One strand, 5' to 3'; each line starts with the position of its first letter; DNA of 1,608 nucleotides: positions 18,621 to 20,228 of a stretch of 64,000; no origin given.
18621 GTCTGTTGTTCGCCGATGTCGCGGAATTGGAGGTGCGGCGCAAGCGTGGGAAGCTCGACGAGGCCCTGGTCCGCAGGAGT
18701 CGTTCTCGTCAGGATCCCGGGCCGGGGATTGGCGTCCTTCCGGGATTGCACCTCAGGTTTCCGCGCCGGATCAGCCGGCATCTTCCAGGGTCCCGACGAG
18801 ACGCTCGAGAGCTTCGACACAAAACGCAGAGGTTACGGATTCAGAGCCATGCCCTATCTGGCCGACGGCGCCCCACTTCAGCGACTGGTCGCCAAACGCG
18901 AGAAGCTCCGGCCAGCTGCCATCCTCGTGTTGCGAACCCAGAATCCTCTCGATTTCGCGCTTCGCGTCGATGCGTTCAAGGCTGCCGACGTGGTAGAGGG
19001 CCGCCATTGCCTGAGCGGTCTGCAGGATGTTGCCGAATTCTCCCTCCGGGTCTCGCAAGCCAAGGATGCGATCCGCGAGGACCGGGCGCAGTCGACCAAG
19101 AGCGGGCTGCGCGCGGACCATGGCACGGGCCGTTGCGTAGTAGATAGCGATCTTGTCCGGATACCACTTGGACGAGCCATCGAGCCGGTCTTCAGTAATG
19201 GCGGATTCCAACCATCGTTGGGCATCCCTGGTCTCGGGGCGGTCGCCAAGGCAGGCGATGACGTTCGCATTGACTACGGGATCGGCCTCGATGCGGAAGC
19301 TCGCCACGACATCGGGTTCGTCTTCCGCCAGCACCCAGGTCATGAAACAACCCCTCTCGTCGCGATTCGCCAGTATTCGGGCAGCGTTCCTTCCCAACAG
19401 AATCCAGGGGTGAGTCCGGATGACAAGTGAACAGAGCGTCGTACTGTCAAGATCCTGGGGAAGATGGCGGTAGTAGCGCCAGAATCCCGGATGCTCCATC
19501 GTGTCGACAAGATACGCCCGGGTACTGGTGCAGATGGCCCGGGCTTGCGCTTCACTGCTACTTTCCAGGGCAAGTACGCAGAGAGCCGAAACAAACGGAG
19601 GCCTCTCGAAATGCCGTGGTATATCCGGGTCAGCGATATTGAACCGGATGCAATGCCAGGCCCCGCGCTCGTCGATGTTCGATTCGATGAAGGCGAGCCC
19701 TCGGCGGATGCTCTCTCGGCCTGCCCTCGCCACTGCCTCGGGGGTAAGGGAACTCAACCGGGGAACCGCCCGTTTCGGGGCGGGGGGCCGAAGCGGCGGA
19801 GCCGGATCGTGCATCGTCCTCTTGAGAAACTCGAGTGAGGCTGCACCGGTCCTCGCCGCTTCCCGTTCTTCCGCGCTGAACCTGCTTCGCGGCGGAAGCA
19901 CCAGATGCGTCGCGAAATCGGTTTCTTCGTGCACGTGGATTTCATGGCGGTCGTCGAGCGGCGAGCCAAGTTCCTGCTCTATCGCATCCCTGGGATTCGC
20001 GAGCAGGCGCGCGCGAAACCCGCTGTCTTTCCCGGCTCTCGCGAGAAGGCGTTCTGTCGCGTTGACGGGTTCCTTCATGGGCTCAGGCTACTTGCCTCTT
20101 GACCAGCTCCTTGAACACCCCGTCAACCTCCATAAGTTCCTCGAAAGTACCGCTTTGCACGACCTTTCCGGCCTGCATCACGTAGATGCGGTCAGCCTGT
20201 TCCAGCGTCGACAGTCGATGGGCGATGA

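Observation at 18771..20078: Complete copy of the RiPP leader fused in frame to an enzyme-sized terpene-cyclase/prenyltransferase-repeat domain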

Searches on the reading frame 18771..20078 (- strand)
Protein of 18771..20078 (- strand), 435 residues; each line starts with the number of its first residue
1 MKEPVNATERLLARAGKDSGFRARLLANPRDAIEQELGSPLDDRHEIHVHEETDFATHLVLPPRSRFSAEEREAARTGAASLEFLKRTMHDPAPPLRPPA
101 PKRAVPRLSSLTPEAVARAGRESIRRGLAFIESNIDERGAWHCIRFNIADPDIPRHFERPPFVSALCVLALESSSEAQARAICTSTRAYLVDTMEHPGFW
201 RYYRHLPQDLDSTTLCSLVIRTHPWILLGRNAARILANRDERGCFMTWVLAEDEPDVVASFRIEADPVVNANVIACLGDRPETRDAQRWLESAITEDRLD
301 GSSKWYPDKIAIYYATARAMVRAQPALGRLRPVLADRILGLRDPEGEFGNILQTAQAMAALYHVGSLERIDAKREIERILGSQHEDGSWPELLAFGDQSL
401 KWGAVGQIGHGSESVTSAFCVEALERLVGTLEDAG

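Call 4: search_protein_families(library=pfam, proteins=[window:18771-20078:-], max_evalue=0.01)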
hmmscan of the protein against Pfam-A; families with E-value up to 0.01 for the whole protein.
window:18771-20078:- (435 aa): 3 families
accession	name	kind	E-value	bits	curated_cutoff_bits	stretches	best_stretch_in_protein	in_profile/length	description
PF14407.11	Frankia_peptide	-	1.3e-05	25.8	48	1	7-36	1-30/63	Ribosomally synthesized peptide prototyped by Frankia Franean1_4349.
PF13243.12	SQHop_cyclase_C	-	4.2e-05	23.2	26.1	0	353-392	248-287/319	Squalene-hopene cyclase C-terminal domain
PF02979.21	NHase_alpha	-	0.0002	21.3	27.2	1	17-65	113-160/184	Nitrile hydratase, alpha chain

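Call 5: search_protein_families(library=ncbifam, proteins=[window:18771-20078:-], max_evalue=0.01)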
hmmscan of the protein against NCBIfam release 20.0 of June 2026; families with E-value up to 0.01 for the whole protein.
window:18771-20078:- (435 aa): 5 families
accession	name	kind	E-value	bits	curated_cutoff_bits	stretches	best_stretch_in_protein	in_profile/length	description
TIGR03793.1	leader_NHLP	domain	7e-11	41.8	50.9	1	7-66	5-63/77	NHLP leader peptide family RiPP precursor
NF038399.1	NH_RiPP_Os17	domain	0.00016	21.7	40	1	7-36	2-30/63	Os1348 family NHLP clan protein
TIGR01787.1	squalene_cyclas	subfamily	0.00039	19.2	322.7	1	350-391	546-589/622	squalene/oxidosqualene cyclases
TIGR01323.1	nitrile_alph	equivalog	0.00091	18.8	249.85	1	17-66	113-161/189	nitrile hydratase subunit alpha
TIGR04509.1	mod_pep_NH_fam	subfamily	0.0087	16.1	34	0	7-49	6-44/87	NHLP-related RiPP peptide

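Call 6: find_homologous_proteins(query=window:18771-20078:-, max_evalue=0.001)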
Query window:18771-20078:- (435 aa): 1067 proteins with E <= 0.001 among 8000 candidates; the best 120 are listed.
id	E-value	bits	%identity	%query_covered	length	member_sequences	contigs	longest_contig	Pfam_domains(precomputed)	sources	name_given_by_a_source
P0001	1.3e-291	985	100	100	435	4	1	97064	PF14407.12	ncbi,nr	ncbi:MAG: hypothetical protein F4W89_16545 [Acidobacteria bacterium]|nr:hypothetical protein [Acidob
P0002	1.0e-268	909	91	100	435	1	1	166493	PF14407.12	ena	-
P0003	5.2e-268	907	91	100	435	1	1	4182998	PF02979.22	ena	-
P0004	6.1e-262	887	90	100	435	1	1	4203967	-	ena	-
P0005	3.1e-258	875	87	100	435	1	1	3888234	PF02979.22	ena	-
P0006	2.8e-249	845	85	100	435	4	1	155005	PF02979.22,PF13243.13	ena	-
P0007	1.1e-248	843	86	100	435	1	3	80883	PF02979.22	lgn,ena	-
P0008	1.9e-248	843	85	100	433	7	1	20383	PF14407.12,PF13243.13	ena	-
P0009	3.9e-247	838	85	100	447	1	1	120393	PF14407.12,PF02979.22,PF13243.13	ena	-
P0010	2.8e-246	836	83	100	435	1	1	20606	PF14407.12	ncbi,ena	-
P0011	3.7e-246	835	84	100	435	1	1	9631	PF14407.12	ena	-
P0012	3.8e-245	832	84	100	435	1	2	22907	PF14407.12,PF02979.22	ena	-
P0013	9.7e-245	830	83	100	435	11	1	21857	-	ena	-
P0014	3.6e-244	829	84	100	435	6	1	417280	-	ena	-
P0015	5.1e-244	828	83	98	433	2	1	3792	PF02979.22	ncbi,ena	-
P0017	5.6e-241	818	83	100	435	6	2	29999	PF14407.12,PF02979.22,PF13243.13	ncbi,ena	-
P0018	2.1e-240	816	83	98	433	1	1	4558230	PF02979.22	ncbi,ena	-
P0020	5.3e-240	815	81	100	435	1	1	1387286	PF02979.22,PF13243.13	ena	-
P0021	4.7e-239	812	81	100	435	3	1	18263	PF02979.22,PF13243.13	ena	-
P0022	1.2e-238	810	82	100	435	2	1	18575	PF02979.22,PF13243.13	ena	-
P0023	6.5e-237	805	81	100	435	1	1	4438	PF02979.22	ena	-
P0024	2.1e-236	803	80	100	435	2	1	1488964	PF02979.22,PF13243.13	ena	-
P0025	3.4e-236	802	80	100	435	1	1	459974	PF02979.22,PF13243.13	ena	-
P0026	3.7e-236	802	80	100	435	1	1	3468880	PF02979.22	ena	-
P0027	8.1e-236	801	79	100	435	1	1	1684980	PF02979.22,PF13243.13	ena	-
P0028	1.3e-235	800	80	100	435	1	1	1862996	PF02979.22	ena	-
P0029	1.8e-235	800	80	100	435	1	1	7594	PF02979.22,PF13243.13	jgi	-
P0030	3.2e-235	799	80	100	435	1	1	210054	PF02979.22,PF13243.13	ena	-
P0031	7.1e-235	798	79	100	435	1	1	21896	PF02979.22,PF13243.13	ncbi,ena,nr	ncbi:MAG: hypothetical protein OXQ29_24295 [Rhodospirillaceae bacterium]|nr:hypothetical protein [Rh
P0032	3.2e-234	796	80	100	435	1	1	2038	PF02979.22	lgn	-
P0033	4.9e-234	795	80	100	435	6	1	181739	PF14407.12,PF02979.22,PF13243.13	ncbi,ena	-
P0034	5.8e-234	795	80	100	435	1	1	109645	PF14407.12,PF02979.22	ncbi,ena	-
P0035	7.4e-234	795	79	100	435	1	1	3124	PF02979.22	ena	-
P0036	9.1e-234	794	79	100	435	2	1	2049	PF02979.22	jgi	-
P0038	9.5e-234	794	79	100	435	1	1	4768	PF02979.22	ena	-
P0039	1.2e-233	794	80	100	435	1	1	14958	PF02979.22,PF13243.13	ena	-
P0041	1.7e-233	793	79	100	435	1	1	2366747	PF02979.22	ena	-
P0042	2.2e-233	793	79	100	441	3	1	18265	PF02979.22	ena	-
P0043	2.8e-233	793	79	100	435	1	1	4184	PF02979.22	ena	-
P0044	5.0e-233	792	79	100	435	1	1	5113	PF02979.22,PF13243.13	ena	-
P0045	6.5e-233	791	79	100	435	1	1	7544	PF02979.22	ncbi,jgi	-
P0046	1.6e-232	790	79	99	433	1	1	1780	PF02979.22,PF13243.13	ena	-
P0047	1.7e-232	790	79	100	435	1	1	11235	PF02979.22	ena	-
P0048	2.4e-232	790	79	100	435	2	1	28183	PF02979.22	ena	-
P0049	5.5e-232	788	79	100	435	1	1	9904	PF02979.22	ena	-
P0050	1.1e-231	787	79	100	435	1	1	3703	PF02979.22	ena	-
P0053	1.5e-230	784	79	100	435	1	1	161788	PF02979.22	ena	-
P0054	1.7e-230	783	79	100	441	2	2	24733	PF02979.22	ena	-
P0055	4.4e-230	782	79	100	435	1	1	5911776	PF02979.22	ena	-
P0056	4.8e-230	782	78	100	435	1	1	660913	PF02979.22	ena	-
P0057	1.6e-229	780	75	100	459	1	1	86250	PF02979.22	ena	-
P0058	2.0e-229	780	78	100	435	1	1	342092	PF02979.22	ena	-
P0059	5.5e-229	779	78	100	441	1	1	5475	PF02979.22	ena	-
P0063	1.4e-227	774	78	99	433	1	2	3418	PF02979.22,PF13243.13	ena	-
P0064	5.0e-227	772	78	100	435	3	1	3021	PF02979.22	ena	-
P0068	2.8e-224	763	73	100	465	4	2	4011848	PF02979.22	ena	-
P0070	1.1e-223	761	77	99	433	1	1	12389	PF02979.22,PF13243.13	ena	-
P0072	9.6e-223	758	75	100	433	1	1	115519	PF02979.22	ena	-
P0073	1.0e-222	758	77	99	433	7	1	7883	PF02979.22,PF13243.13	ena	-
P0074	1.2e-222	758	76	99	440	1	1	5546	PF02979.22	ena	-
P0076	2.1e-222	757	76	99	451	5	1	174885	PF02979.22,PF13243.13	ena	-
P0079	6.5e-222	755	75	99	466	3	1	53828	PF02979.22,PF13243.13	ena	-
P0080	5.0e-221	752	77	99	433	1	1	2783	PF02979.22,PF13243.13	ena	-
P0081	5.5e-221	752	75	99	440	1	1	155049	PF02979.22,PF13243.13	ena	-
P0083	8.2e-221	752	77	99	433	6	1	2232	PF02979.22,PF13243.13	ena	-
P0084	1.1e-220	751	76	99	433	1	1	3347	PF02979.22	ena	-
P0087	2.5e-220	750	77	99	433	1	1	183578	PF02979.22,PF13243.13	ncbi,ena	-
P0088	6.0e-220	749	74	100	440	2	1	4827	PF02979.22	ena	-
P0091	5.5e-219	746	75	99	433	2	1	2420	PF02979.22,PF13243.13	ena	-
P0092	2.2e-218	744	74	99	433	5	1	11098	PF02979.22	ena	-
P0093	2.3e-218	744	74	99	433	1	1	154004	PF02979.22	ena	-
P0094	2.6e-218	743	74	99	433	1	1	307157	PF13243.13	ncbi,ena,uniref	ncbi:hypothetical protein [Methylobacterium sp.]|uniref:hypothetical protein n=1 Tax=Methylobacteriu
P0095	3.0e-218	743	75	99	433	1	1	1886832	PF02979.22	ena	-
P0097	3.0e-218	743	75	99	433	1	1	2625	PF02979.22,PF13243.13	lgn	-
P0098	4.0e-218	743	74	99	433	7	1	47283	PF14407.12,PF02979.22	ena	-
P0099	6.0e-218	742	75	99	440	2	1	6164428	PF02979.22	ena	-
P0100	6.5e-218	742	75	99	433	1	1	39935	PF02979.22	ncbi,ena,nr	ncbi:MAG: hypothetical protein OXU75_00700 [Deltaproteobacteria bacterium]|nr:hypothetical protein [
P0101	6.6e-218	742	73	99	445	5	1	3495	PF02979.22,PF13243.13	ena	-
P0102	6.8e-218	742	73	99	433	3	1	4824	PF02979.22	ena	-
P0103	7.4e-218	742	74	100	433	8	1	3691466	PF02979.22,PF13243.13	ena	-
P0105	2.3e-217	740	75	99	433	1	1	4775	PF02979.22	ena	-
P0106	3.0e-217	740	74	99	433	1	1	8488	PF02979.22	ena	-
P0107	3.1e-217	740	73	99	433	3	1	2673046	PF02979.22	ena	-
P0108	3.4e-217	740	73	99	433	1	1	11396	PF02979.22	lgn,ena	-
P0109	3.7e-217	740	74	99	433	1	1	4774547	PF02979.22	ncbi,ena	-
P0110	5.9e-217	739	75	99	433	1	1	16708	PF02979.22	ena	-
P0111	7.8e-217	738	74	99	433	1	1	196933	PF02979.22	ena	-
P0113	9.8e-217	738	73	100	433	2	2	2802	PF14407.12,PF02979.22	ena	-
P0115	1.2e-216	738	74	99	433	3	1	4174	PF02979.22,PF13243.13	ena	-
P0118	1.9e-216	737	74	99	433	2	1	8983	PF02979.22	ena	-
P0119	2.0e-216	737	74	99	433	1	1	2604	PF02979.22,PF13243.13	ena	-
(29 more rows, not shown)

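Call 16: search_protein_representatives(protein=window:18771-20078:-)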
Query: 435 residues. Proteins with E-value up to 0.001 (for the whole library): 1280; up to 1e-10: 462; up to 1e-30: 52. The best 150 are listed.
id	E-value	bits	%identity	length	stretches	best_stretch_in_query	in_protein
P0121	8.6e-195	664.2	68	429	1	1-429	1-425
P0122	4.1e-152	523.5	58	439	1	10-432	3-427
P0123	1.8e-147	508.2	78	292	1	1-287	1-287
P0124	2.6e-122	425.4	73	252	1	182-430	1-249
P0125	1.7e-106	373.2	55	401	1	2-378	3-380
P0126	2.4e-90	320.1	76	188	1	246-431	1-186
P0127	2.9e-88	313.2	72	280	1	43-233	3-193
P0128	2.8e-82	293.5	63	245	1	2-208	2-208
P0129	8.2e-75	268.8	46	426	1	113-428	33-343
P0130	1.2e-72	261.7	53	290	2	8-184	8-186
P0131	1.1e-71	258.5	74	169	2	194-326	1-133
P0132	2.2e-71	257.6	75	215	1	194-347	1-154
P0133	2.2e-66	241.1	57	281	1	110-347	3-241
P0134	9.6e-63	229.1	43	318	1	119-426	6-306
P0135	9.4e-60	219.2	41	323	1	121-427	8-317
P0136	1.2e-57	212.3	39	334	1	112-428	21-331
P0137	2.5e-56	208.0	44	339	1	104-426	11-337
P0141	1.4e-52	195.6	38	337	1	115-428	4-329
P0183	4.3e-29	118.2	29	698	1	96-428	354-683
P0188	9.6e-29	117.1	31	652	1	55-429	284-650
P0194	7.5e-28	114.1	35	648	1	117-426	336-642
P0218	1.5e-24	103.3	32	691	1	120-432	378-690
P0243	1.8e-22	96.4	28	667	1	126-426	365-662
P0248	2.4e-22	96.0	34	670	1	196-425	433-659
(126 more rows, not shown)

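Call 28: search_protein_families(library=pfam, proteins=[P0183, P0188, P0129, P0134, P0137, P0121, P0122], max_evalue=0.1)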
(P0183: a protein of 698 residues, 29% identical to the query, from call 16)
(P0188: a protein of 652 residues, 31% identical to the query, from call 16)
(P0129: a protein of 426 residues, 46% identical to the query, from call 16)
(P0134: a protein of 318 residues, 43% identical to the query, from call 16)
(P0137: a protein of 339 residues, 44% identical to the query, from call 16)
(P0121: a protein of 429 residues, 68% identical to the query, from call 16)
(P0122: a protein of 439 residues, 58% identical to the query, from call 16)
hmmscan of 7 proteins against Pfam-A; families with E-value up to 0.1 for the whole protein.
P0183 (698 aa): 1 family
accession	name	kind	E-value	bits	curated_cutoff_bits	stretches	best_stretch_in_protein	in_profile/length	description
PF11991.13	Trp_DMAT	-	0.00019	21.4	25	0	256-357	141-245/357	Tryptophan dimethylallyltransferase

P0188 (652 aa): 2 families
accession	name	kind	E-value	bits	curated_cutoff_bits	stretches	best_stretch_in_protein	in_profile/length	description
PF07678.20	TED_complement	-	0.00017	21.2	22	1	345-415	113-187/312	A-macroglobulin TED domain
PF13243.12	SQHop_cyclase_C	-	0.0058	16.1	26.1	0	346-435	207-295/319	Squalene-hopene cyclase C-terminal domain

P0129 (426 aa): 1 family
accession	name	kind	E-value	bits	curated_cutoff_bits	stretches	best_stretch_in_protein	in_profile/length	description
PF13243.12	SQHop_cyclase_C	-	0.0016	18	26.1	0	267-309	245-287/319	Squalene-hopene cyclase C-terminal domain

P0134 (318 aa): 1 family
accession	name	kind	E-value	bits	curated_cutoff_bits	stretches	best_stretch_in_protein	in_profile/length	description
PF13243.12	SQHop_cyclase_C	-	0.0095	15.4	26.1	0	8-88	206-285/319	Squalene-hopene cyclase C-terminal domain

P0137 (339 aa): 1 family
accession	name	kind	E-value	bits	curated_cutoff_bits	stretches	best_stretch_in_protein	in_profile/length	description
PF13249.12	SQHop_cyclase_N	-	0.0066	16.1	26.2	1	252-307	5-65/291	Squalene-hopene cyclase N-terminal domain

P0121 (429 aa): 2 families
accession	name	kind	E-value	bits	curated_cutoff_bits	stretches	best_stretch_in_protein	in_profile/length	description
PF02979.21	NHase_alpha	-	9e-07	28.9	27.2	1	17-72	113-167/184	Nitrile hydratase, alpha chain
PF14407.11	Frankia_peptide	-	0.0033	18.1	48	1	12-36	6-30/63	Ribosomally synthesized peptide prototyped by Frankia Franean1_4349.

P0122 (439 aa): 2 families
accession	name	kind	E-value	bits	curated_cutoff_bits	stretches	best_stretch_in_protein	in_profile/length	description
PF02979.21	NHase_alpha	-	0.00011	22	27.2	1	11-58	114-160/184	Nitrile hydratase, alpha chain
PF13243.12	SQHop_cyclase_C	-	0.009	15.5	26.1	0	347-386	189-286/319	Squalene-hopene cyclase C-terminal domain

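Call 32: search_solved_structures(query=window:18771-20078:-, max_evalue=10, show_alignments=2)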
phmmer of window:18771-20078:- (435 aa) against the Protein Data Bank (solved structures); distinct sequences matched with E-value up to 10: 25.
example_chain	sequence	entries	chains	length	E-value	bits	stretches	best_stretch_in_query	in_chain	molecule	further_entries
1v29_A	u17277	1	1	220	0.003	19.8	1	17-67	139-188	nitrile hydratase a chain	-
8tb1_A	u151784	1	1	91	0.0057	18.9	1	8-66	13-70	NHLP leader peptide family natural product, tumor homing peptide 1 (TH1) substrate chimera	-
7qou_A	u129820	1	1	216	0.01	18.1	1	17-67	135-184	Nitrile hydratase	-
7qop_A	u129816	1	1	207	0.011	18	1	17-67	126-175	Nitrile hydratase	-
2dpp_A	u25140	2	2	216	0.011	18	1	17-67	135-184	Nitrile hydratase alpha subunit | Nitrile hydratase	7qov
3hht_A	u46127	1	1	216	0.011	18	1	17-67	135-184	Nitrile hydratase alpha subunit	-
7qoy_A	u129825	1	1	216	0.011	18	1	17-67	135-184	Nitrile hydratase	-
7qom_A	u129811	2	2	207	0.011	18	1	17-67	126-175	Nitrile hydratase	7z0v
2sqc_A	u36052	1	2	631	0.53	12.4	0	352-392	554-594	SQUALENE-HOPENE CYCLASE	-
1gsz_A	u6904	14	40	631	0.55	12.4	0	352-392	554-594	SQUALENE--HOPENE CYCLASE | SQUALENE-HOPENE CYCLASE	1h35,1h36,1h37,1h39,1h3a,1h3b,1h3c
3sqc_A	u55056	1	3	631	0.55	12.4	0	352-392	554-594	SQUALENE--HOPENE CYCLASE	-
4zgd_A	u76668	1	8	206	0.68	12.1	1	17-101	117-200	Nitrile hydratase alpha subunit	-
1ugr_A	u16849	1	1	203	0.72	12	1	17-66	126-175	Nitrile Hydratase alpha subunit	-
3vyh_A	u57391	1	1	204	0.73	12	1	17-66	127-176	Cobalt-containing nitrile hydratase subunit alpha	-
1ugp_A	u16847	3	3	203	0.74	12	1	17-66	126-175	Cobalt-containing nitrile hydratase subunit alpha | Nitrile Hydratase alpha subunit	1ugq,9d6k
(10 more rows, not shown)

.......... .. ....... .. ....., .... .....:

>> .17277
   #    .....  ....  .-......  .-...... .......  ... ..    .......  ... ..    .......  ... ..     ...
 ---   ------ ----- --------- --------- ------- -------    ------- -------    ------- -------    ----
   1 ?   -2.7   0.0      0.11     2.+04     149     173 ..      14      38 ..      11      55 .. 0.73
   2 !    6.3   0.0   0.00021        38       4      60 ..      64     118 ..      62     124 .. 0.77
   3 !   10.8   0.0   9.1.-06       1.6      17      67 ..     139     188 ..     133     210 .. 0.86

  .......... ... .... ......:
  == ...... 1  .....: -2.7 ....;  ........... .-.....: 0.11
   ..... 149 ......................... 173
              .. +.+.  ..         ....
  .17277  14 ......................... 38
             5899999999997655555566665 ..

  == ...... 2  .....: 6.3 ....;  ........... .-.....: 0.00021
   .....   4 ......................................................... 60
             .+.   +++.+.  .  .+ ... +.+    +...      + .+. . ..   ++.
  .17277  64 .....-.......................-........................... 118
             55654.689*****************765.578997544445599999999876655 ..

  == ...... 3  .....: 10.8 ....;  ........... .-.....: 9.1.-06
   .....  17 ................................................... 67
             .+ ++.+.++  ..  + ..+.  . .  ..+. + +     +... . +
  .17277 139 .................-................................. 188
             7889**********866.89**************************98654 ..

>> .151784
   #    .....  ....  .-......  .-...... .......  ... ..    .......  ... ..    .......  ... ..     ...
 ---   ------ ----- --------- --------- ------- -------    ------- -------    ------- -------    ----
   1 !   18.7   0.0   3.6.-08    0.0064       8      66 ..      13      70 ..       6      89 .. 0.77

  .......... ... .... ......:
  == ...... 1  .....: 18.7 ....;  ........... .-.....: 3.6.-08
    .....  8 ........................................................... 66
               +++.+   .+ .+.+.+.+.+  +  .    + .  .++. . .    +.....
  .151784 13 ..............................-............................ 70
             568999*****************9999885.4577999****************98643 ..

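Call 35: find_related_loci(query=window:18771-20078:-, collection=genome_contigs, flank=10000)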
Query window:18771-20078:- (435 aa) in genome_contigs; peptide patterns used: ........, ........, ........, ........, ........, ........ (x = any residue, [..] = any of these).
211 stretches matched a pattern; 149 encode a relative of the query (tblastn E <= 1e-3); the best 80 are kept; 80 distinct loci.
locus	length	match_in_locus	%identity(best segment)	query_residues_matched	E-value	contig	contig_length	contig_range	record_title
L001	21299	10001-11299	85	1-435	0e+0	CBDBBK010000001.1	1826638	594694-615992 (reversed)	MAG: Vicinamibacterales bacterium isolate d813070e-d522-4825-9428-f92955092b71 genome assembly, contig: contig_1, whole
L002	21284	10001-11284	83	1-428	0e+0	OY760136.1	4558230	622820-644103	MAG: Vicinamibacterales bacterium isolate f9e760c9-8bbe-4e76-9a0a-40d6f1fb97b8 genome assembly, chromosome: 1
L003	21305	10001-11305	78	1-435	0e+0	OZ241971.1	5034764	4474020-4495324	MAG: Candidatus Rariloculaceae bacterium isolate 10a0c7d6-6ede-4db6-943a-c409cb9c6a76 genome assembly, chromosome: 1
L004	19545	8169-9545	75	1-435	0e+0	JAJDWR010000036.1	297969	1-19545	MAG: Gammaproteobacteria bacterium isolate jk18x25bins.5 k141_184860, whole genome shotgun sequence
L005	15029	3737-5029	75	1-431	0e+0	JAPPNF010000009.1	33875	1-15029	MAG: Deltaproteobacteria bacterium isolate RHO3_bin_65 NODE_2433_length_33875_cov_177.766026, whole genome shotgun seque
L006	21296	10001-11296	76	1-432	0e+0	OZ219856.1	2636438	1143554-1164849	MAG: Alphaproteobacteria bacterium isolate d3d0b66b-18c7-443e-bf48-04344bd14b82 genome assembly, chromosome: 1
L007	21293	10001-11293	75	1-431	0e+0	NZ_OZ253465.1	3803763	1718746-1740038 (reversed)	MAG: Candidatus Palauibacter sp. isolate 5c81fbdf-9277-4adf-92a3-ac9ea19f79ba chromosome 1, complete sequence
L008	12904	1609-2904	75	1-432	0e+0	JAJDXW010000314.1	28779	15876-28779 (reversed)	MAG: Gammaproteobacteria bacterium isolate jk18x27bins.56 k141_487559, whole genome shotgun sequence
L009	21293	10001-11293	73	1-431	0e+0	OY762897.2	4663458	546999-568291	MAG: Candidatus Binatia bacterium isolate 08c4157d-86a7-49cc-8b26-f3076a3ae996 genome assembly, chromosome: 1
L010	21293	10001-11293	73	1-431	0e+0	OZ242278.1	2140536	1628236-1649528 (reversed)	MAG: Gammaproteobacteria bacterium isolate 99813c64-cda1-4339-9072-ed8613caf1e7 genome assembly, chromosome: 1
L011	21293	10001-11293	73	1-431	0e+0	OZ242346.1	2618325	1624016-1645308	MAG: Nitrospirales bacterium isolate 9c02dde2-7a43-4f12-96c5-beceef923469 genome assembly, chromosome: 1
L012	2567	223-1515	74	1-431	0e+0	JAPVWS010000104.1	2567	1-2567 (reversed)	MAG: Candidatus Versatilivorator vitaminiformans isolate m_rhlh7 Seq104, whole genome shotgun sequence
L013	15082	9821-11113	75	1-431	0e+0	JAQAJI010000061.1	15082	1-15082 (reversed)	MAG: Candidatus Rariloculus versatilis isolate peze_1 Seq61, whole genome shotgun sequence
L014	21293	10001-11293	72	1-431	0e+0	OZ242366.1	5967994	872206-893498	MAG: Bryobacterales bacterium isolate f0b9ad3e-bf3f-4545-832f-1a66c2db78ab genome assembly, chromosome: 1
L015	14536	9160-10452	74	1-431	0e+0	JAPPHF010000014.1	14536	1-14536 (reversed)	MAG: Deltaproteobacteria bacterium isolate RHO1_bin_74 NODE_5962_length_14536_cov_9.078310, whole genome shotgun sequenc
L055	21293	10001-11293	68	1-431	0e+0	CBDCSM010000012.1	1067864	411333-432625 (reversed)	MAG: Paracoccaceae bacterium isolate fce447b2-faed-4fd8-83a0-125ef3c917a2 genome assembly, contig: contig_12, whole geno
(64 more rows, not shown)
